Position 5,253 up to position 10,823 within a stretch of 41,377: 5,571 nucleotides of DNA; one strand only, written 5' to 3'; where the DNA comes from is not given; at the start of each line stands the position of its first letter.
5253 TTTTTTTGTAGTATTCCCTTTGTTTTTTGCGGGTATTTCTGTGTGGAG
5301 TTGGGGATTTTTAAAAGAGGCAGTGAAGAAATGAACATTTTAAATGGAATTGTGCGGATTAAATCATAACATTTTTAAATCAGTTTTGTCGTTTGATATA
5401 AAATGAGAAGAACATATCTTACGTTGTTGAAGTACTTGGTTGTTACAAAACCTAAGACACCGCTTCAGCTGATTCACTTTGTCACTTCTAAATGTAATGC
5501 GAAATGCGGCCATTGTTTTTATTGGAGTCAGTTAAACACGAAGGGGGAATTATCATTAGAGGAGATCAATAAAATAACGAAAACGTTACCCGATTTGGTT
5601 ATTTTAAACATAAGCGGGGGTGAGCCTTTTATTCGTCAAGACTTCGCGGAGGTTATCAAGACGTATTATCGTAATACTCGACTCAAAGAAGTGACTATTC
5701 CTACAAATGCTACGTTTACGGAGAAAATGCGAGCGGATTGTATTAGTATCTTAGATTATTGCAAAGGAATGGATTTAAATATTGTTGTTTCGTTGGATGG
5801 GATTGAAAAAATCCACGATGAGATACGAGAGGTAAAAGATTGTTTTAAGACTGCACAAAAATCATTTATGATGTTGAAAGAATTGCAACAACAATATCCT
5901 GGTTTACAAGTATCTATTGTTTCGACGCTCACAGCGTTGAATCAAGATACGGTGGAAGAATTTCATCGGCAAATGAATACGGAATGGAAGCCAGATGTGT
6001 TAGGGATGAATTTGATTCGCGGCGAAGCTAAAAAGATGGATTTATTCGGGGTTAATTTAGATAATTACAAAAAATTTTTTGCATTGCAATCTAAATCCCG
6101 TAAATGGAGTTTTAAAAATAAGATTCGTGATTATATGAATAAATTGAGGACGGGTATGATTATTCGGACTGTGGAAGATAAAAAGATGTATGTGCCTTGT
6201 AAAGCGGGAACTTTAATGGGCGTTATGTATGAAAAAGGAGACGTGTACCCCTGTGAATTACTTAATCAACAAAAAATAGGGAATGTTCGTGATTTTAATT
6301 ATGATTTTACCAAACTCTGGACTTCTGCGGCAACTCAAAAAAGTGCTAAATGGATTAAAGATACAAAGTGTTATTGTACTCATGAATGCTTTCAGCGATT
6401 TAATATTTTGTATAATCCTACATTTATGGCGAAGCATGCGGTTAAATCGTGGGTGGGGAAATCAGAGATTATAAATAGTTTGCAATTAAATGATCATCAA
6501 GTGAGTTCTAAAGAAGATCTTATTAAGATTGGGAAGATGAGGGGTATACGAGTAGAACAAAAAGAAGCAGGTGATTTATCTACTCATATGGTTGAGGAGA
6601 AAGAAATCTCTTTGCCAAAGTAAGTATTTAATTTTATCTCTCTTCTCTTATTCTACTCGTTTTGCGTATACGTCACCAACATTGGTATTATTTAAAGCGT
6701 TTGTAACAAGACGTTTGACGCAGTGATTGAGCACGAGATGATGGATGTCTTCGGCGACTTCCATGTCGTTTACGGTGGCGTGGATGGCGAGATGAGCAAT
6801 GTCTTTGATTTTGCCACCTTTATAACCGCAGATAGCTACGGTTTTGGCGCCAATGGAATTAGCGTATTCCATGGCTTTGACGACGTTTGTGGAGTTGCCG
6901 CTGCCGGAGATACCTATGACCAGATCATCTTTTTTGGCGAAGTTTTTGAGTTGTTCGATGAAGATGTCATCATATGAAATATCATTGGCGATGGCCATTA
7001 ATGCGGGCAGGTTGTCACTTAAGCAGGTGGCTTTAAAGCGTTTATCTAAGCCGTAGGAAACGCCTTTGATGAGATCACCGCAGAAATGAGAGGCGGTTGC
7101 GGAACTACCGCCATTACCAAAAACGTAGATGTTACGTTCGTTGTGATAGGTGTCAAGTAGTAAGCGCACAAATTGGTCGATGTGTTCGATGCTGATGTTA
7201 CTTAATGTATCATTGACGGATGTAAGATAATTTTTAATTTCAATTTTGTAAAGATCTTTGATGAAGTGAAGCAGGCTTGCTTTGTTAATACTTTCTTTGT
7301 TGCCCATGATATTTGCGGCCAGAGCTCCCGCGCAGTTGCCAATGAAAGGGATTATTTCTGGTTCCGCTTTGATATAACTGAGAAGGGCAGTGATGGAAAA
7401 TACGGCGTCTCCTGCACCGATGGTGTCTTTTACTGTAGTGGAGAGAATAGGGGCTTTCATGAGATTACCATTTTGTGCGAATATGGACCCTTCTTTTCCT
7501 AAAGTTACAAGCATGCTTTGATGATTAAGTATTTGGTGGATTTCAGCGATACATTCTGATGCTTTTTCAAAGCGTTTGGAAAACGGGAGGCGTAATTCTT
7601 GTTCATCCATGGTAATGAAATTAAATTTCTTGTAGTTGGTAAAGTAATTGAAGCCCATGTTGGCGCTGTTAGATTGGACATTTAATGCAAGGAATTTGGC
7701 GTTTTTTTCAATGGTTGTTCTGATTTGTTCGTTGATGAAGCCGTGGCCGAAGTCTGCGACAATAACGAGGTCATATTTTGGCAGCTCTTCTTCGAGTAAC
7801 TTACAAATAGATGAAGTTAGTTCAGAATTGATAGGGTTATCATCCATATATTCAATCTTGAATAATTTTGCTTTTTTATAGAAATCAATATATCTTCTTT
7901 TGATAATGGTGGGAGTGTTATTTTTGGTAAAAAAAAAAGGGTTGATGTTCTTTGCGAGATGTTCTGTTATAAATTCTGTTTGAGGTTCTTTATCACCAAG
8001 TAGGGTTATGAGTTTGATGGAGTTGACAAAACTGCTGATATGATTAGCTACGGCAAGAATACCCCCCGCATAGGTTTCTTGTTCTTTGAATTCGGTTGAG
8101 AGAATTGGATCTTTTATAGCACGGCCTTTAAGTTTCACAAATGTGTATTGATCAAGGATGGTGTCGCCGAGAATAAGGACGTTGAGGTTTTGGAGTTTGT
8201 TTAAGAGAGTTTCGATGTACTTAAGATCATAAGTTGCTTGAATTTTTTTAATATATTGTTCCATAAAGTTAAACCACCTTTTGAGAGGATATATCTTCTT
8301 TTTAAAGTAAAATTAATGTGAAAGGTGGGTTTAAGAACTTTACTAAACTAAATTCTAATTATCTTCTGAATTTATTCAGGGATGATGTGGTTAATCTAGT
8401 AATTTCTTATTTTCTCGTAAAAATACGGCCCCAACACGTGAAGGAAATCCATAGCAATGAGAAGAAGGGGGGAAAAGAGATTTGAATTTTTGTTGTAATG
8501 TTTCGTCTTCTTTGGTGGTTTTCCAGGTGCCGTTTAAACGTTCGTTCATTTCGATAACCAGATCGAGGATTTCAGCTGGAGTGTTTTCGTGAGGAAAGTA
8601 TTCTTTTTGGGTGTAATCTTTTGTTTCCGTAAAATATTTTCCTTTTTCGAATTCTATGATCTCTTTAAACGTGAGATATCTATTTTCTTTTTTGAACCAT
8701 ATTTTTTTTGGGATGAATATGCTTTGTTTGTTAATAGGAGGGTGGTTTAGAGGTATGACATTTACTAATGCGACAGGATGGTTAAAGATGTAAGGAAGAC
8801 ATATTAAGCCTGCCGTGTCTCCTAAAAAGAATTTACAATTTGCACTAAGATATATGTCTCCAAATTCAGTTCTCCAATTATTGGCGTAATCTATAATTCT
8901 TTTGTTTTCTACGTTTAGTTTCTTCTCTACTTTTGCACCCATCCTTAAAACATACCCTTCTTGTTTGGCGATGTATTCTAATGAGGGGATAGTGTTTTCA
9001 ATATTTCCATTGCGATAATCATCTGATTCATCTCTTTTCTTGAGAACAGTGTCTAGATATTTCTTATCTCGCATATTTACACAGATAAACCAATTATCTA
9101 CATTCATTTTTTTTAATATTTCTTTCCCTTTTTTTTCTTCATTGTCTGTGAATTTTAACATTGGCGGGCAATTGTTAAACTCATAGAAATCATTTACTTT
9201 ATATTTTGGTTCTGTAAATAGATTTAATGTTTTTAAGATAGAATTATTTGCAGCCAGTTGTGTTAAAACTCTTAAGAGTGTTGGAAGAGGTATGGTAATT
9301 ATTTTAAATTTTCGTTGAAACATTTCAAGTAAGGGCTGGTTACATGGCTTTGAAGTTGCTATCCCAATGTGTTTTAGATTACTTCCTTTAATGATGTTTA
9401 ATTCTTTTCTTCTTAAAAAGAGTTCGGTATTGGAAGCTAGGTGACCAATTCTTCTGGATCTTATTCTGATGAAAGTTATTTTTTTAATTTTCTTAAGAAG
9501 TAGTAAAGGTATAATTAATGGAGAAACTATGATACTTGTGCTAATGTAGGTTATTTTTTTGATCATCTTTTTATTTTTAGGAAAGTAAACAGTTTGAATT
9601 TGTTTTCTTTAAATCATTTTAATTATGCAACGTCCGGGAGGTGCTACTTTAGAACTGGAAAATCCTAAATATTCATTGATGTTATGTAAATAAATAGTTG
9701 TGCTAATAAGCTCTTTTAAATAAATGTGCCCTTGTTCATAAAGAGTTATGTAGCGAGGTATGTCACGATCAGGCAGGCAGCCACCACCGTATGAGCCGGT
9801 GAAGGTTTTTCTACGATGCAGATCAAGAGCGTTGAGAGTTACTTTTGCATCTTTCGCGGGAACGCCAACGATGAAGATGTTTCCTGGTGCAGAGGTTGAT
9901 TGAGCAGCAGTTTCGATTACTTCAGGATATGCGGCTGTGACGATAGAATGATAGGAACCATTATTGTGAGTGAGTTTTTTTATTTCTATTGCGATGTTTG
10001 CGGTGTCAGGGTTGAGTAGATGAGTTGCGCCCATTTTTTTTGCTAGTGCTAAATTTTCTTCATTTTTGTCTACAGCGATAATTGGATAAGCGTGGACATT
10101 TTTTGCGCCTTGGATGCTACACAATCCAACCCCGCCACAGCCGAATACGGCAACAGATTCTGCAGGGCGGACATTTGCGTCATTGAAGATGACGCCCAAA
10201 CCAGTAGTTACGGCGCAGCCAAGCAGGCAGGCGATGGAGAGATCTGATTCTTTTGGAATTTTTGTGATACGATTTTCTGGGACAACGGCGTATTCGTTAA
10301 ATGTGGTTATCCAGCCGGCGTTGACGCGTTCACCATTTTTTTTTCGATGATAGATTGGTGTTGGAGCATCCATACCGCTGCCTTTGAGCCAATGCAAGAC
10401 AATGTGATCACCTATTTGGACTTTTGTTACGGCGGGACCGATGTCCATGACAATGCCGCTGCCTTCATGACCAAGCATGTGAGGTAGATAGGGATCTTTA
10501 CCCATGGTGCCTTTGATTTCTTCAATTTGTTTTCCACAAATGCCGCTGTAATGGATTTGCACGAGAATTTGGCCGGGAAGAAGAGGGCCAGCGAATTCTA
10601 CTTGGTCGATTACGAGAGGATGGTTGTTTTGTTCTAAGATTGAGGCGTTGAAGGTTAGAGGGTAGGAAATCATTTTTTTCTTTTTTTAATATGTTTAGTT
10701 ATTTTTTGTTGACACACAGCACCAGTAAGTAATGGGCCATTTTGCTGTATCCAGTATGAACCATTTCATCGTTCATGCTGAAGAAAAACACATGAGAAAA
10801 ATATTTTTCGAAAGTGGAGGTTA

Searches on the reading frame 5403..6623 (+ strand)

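Call 7: search_protein_families(library=pfam, proteins=[window:5403-6623:+], max_evalue=0.001)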
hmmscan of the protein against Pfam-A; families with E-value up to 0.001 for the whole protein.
window:5403-6623:+ (406 aa): 2 families
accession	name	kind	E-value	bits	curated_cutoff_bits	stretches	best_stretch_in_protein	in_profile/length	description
PF04055.27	Radical_SAM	-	1.4e-11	45.3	29.5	1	27-187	3-159/166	Radical SAM superfamily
PF13353.11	Fer4_12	-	1.1e-05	26.2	22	1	25-121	10-110/137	4Fe-4S single cluster domain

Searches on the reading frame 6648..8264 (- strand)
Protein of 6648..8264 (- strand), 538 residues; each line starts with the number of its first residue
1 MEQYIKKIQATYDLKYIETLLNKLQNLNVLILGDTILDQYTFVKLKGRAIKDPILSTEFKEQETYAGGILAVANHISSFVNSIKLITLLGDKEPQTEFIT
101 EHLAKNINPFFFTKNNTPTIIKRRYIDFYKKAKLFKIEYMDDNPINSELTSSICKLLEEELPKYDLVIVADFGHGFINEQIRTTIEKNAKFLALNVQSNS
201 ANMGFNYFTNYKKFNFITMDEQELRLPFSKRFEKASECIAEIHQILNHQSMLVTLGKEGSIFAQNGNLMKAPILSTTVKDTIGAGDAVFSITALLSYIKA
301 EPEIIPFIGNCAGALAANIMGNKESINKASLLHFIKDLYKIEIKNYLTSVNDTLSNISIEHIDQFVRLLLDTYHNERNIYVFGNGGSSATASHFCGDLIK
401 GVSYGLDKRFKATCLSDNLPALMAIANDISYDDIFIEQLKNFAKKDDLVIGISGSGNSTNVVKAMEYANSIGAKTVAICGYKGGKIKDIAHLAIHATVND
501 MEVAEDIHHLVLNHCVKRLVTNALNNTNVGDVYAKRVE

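Call 7: search_protein_families(library=pfam, proteins=[window:6648-8264:-], max_evalue=0.001)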
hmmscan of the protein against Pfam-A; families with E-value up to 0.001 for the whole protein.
window:6648-8264:- (538 aa): 3 families
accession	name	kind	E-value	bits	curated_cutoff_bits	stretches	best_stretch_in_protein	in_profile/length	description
PF13580.11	SIS_2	-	1.1e-18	68.1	27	1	346-479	2-137/138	SIS domain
PF00294.29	PfkB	-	7.3e-13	49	25.8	1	29-290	4-263/302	pfkB family carbohydrate kinase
PF01380.27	SIS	-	1.7e-09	38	25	1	429-499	37-107/131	SIS domain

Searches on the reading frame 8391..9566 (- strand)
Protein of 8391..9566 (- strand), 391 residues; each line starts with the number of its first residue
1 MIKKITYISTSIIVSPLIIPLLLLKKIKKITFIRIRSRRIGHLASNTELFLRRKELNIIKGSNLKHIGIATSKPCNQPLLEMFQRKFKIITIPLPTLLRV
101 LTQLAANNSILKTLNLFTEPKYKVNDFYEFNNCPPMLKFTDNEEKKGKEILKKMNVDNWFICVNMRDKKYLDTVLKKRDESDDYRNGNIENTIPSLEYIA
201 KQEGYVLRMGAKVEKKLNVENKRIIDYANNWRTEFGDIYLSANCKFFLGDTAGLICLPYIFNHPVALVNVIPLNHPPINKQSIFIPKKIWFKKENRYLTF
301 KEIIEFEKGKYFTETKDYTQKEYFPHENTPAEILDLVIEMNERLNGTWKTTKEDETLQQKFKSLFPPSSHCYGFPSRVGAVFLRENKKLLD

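Call 7: search_protein_families(library=pfam, proteins=[window:8391-9566:-], max_evalue=0.001)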
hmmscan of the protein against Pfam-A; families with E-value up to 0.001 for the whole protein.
window:8391-9566:- (391 aa): 0 families

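Call 76: search_protein_families(library=ncbifam, proteins=[window:8391-9566:-], max_evalue=0.00001)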
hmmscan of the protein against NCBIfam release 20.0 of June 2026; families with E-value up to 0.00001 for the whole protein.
window:8391-9566:- (391 aa): 1 family
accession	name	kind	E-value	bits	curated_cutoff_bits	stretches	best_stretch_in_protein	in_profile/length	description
TIGR04372.1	glycosyl_04372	domain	3.2e-63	212.9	45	1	158-365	1-207/207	TIGR04372 family glycosyltransferase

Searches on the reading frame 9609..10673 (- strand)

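Call 7: search_protein_families(library=pfam, proteins=[window:9609-10673:-], max_evalue=0.001)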
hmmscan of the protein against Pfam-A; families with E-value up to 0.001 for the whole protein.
window:9609-10673:- (354 aa): 2 families
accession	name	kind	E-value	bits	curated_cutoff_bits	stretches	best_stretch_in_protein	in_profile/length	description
PF00107.32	ADH_zinc_N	-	1.9e-23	83.3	31.8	1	181-311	1-126/129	Zinc-binding dehydrogenase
PF08240.17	ADH_N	-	3.1e-18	66.4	23.5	1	33-141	2-104/104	Alcohol dehydrogenase GroES-like domain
